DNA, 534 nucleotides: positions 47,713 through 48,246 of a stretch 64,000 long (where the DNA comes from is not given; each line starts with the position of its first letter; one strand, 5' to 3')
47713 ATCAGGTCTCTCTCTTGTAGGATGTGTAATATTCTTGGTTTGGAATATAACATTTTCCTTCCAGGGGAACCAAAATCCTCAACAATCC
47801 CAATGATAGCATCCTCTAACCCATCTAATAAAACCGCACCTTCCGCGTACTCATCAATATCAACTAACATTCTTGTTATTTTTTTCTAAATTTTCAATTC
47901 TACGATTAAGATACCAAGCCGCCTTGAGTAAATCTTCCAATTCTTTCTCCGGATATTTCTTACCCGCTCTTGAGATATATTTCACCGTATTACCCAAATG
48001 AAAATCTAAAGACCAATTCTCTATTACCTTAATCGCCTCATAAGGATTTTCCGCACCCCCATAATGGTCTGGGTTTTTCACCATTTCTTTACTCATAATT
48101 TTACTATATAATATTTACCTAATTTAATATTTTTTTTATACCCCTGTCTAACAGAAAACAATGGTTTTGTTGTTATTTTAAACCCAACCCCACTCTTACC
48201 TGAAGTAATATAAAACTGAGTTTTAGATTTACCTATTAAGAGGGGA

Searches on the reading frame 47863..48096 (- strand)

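Call 60: search_protein_families(library=padloc, proteins=[window:47863-48096:-], max_evalue=0.01)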
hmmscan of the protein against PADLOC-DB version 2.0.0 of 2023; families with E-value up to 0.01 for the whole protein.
window:47863-48096:- (78 aa): 0 families

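Call 61: search_protein_families(library=phrogs, proteins=[window:47863-48096:-], max_evalue=0.001)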
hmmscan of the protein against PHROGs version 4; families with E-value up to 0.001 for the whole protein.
window:47863-48096:- (78 aa): 20 families
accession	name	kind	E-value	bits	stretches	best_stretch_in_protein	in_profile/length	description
phrog_236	-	other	1.9e-23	84.8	1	3-76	238-311/431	nucleotide kinase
phrog_4943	-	unknown function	1.4e-20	75.4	1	3-75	88-164/166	-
phrog_4897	-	other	4.3e-19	70.4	1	4-75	113-185/186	kinase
phrog_25460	-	unknown function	1.2e-17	65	1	3-74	74-144/144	-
phrog_1689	-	other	1.6e-17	65.2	1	3-74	164-238/243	nucleotide kinase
phrog_11324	-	other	9.5e-16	59.6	1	1-73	6-74/139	nucleotide kinase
phrog_4472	-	other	4.2e-14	53.3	1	1-75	9-82/100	nucleotide kinase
phrog_5839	-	unknown function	5.8e-13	50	1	2-74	4-70/128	-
phrog_11450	-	unknown function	1.4e-11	45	1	5-74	325-392/394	-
phrog_2387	-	other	1.2e-10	42.7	1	4-74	3-75/147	nucleotide kinase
phrog_18538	-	unknown function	2e-09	38.6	1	5-71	4-72/159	-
phrog_2781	-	unknown function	3.9e-09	37.9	1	3-73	174-247/253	-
phrog_13649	-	unknown function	1e-08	36.3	1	1-73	1-69/127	-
phrog_32366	-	unknown function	2.8e-08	34.8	1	2-74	5-73/170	-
phrog_26005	-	unknown function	3.8e-08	34.1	1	3-69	241-305/310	-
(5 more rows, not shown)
